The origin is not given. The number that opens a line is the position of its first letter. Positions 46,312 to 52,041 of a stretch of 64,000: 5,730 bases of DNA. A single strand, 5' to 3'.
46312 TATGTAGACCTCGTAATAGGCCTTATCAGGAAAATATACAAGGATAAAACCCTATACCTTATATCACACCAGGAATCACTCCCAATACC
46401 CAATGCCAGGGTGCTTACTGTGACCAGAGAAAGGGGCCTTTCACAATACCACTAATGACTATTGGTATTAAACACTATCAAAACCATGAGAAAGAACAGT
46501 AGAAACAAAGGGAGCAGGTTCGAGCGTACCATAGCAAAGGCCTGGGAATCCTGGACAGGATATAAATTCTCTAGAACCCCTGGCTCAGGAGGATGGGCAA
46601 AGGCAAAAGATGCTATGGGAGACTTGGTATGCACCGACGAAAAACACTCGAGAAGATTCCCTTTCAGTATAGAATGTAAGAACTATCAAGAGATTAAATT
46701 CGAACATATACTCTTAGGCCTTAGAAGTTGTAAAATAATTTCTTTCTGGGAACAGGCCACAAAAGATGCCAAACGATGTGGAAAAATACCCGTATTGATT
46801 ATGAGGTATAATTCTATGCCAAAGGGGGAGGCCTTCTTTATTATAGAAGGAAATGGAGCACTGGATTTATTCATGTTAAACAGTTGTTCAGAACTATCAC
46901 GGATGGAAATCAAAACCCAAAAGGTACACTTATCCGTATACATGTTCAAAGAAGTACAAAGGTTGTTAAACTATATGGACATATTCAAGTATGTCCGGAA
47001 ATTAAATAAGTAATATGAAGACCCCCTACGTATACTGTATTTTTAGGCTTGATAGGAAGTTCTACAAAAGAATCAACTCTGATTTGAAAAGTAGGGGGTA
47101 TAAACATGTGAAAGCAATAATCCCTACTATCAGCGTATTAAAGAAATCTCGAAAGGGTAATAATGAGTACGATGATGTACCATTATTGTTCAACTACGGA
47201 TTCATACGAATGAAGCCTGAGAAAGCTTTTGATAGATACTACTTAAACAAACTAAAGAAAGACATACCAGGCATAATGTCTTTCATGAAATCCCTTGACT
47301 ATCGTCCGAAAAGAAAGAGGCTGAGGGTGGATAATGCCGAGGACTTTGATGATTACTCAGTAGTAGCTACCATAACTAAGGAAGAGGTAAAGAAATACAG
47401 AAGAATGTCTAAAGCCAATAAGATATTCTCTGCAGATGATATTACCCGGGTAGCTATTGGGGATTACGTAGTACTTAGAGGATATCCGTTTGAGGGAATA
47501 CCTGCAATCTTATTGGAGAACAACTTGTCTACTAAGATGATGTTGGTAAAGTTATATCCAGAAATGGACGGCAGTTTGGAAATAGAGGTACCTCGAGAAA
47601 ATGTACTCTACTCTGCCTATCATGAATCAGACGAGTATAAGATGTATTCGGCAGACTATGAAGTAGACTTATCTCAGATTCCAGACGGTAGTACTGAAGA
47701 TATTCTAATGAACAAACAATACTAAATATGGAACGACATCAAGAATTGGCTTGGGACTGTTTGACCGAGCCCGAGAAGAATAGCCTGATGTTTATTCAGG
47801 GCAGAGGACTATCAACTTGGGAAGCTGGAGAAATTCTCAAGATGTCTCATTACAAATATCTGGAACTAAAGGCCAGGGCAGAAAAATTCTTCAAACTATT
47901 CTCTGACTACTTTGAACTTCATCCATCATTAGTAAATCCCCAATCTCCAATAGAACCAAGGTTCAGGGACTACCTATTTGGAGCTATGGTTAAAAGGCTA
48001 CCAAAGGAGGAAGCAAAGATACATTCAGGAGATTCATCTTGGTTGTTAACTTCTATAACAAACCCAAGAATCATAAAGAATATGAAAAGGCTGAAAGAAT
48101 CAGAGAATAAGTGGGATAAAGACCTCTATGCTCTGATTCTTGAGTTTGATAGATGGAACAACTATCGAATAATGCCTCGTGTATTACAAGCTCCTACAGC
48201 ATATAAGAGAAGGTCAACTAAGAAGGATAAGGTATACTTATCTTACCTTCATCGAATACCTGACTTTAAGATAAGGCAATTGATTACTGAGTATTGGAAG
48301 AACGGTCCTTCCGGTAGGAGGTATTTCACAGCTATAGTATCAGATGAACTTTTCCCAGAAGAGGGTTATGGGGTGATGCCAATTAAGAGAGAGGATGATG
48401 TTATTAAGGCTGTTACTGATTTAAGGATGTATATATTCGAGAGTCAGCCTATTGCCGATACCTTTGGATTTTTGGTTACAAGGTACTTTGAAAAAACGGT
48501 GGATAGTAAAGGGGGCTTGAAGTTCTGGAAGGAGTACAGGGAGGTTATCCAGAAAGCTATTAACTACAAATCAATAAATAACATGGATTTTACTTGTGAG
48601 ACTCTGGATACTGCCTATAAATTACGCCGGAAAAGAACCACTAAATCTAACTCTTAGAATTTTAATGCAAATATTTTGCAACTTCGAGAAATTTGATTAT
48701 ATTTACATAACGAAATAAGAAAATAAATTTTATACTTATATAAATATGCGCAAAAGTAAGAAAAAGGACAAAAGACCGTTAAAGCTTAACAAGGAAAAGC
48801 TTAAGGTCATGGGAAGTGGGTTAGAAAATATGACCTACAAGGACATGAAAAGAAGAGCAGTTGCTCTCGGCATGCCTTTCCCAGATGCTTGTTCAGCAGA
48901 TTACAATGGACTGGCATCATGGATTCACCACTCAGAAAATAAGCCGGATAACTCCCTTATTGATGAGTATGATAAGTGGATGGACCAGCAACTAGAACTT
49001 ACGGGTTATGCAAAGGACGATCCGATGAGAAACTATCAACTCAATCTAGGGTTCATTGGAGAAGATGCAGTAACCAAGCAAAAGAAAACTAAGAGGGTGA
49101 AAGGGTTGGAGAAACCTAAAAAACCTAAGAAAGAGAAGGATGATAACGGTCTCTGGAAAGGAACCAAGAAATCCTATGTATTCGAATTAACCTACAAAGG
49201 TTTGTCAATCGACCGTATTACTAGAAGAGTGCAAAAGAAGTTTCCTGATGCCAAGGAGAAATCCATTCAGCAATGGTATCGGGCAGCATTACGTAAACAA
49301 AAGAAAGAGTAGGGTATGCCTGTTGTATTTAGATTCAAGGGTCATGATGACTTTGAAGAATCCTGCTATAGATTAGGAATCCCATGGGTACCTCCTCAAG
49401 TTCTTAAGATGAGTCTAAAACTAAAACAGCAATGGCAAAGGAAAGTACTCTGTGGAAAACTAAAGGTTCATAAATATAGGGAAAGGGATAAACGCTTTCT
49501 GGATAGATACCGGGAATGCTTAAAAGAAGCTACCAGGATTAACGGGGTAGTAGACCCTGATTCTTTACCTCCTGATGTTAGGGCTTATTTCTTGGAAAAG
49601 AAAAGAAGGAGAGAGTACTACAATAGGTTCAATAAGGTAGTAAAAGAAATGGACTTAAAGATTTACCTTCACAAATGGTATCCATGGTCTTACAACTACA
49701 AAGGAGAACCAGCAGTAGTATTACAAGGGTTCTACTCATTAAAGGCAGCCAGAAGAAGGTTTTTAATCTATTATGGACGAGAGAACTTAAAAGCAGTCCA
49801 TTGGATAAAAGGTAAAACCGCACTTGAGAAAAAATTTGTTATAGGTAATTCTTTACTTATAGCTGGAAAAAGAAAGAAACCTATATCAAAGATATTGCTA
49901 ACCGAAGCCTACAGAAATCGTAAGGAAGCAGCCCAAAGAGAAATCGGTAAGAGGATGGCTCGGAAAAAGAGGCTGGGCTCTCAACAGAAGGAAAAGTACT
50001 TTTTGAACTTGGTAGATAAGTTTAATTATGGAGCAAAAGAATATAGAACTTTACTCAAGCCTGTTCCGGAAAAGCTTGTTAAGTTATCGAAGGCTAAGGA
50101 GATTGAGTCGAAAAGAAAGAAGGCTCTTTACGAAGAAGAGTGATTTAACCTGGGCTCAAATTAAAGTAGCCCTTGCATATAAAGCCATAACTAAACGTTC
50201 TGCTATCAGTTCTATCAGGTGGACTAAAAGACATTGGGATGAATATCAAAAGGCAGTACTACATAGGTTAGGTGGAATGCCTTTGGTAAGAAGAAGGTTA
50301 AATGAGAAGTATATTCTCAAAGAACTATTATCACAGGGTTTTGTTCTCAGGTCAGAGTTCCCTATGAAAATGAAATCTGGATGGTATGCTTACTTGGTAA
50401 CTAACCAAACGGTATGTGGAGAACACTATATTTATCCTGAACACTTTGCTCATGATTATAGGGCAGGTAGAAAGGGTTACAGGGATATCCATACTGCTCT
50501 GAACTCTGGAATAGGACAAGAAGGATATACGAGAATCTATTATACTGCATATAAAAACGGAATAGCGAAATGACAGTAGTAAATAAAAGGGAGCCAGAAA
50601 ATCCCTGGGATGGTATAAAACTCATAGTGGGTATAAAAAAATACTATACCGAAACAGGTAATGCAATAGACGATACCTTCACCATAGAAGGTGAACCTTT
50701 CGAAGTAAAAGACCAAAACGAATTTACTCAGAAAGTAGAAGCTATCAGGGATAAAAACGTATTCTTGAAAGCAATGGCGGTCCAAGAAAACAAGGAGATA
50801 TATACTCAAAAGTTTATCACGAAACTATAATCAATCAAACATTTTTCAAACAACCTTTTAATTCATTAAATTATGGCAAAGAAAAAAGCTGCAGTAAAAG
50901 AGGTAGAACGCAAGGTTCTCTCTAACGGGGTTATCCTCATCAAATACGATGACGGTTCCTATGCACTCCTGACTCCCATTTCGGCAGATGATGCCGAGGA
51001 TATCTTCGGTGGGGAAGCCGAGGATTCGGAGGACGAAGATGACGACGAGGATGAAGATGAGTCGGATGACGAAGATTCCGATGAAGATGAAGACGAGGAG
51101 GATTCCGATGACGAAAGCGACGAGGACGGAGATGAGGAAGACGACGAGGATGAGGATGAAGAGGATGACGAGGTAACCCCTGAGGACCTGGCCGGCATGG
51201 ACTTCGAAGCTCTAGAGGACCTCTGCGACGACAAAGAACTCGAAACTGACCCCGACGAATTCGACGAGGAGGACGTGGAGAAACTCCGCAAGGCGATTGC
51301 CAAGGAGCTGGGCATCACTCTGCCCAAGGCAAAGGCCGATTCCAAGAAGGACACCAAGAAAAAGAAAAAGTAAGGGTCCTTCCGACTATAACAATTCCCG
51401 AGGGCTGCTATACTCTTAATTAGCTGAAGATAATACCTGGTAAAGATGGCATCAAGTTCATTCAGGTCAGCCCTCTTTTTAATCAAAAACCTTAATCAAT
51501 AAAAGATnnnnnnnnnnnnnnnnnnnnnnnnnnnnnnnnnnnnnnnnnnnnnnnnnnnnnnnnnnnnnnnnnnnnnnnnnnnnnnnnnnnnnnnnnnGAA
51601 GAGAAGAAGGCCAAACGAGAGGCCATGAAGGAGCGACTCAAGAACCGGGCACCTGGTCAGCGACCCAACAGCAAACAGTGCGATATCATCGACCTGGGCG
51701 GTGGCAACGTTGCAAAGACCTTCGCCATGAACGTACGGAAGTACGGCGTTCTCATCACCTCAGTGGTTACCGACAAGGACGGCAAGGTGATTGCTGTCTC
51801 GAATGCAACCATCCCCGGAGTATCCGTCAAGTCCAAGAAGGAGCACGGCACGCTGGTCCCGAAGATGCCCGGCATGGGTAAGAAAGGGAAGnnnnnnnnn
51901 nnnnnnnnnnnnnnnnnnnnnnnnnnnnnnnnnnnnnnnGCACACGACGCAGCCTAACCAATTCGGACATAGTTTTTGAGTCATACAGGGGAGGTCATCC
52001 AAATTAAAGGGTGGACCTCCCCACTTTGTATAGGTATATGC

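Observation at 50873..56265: Set of extremely charged proteins (poly-acidic, Lys-rich, Lys-rich with acidic tail) with structural-gene-like codon bias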

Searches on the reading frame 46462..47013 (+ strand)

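Call 9: search_protein_families(library=phrogs, proteins=[window:46462-47013:+], max_evalue=0.001)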
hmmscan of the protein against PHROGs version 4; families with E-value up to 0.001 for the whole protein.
window:46462-47013:+ (183 aa): 3 families
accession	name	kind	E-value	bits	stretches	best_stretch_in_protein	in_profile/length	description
phrog_244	-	DNA, RNA and nucleotide metabolism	2.2e-27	97.6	1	7-164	2-138/186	RusA-like Holliday junction resolvase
phrog_2002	-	DNA, RNA and nucleotide metabolism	7.4e-07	30.2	1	7-132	9-109/130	Holliday junction resolvase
phrog_6591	-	DNA, RNA and nucleotide metabolism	0.00025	21.9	0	12-76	2-58/124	Holliday junction resolvase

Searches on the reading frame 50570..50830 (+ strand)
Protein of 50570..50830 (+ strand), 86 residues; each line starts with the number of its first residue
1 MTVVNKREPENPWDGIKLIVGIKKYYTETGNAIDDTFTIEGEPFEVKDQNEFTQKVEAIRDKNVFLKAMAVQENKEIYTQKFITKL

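Call 6: search_protein_families(library=pfam, proteins=[window:50570-50830:+], max_evalue=0.1)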
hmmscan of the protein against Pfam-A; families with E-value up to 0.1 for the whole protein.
window:50570-50830:+ (86 aa): 0 families

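Call 7: search_protein_families(library=phrogs, proteins=[window:50570-50830:+], max_evalue=0.1)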
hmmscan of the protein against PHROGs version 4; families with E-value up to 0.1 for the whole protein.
window:50570-50830:+ (86 aa): 1 family
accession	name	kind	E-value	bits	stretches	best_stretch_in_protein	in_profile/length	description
phrog_18908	-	unknown function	0.0043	18.3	1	42-78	63-99/105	-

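Call 76: search_protein_families(library=pfam, proteins=[window:50570-50830:+], max_evalue=10)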
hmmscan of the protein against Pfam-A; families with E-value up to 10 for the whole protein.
window:50570-50830:+ (86 aa): 0 families

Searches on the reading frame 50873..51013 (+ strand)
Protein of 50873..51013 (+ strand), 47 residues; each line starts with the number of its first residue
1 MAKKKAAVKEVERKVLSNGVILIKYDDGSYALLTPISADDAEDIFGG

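Call 76: search_protein_families(library=pfam, proteins=[window:50873-51013:+], max_evalue=10)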
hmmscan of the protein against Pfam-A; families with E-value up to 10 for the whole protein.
seq(47 aa): 0 families

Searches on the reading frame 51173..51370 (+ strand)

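Call 76: search_protein_families(library=pfam, proteins=[window:51173-51370:+], max_evalue=10)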
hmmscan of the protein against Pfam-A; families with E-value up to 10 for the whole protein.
seq(66 aa): 1 family
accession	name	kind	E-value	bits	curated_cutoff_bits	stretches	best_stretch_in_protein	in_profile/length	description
PF04316.19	FlgM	-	0.039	14.6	25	1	21-43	17-38/55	Anti-sigma-28 factor, FlgM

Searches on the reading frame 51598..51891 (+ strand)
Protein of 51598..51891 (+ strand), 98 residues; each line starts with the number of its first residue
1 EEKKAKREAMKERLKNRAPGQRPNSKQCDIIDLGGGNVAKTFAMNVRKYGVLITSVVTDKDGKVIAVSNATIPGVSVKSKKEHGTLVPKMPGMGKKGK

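Call 76: search_protein_families(library=pfam, proteins=[window:51598-51891:+], max_evalue=10)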
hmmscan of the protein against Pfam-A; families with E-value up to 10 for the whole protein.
seq(98 aa): 1 family
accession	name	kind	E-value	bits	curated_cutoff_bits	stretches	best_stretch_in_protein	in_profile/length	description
PF21784.3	Bflower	-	0.11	13.3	25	1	41-89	36-83/116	4-fold beta flower protein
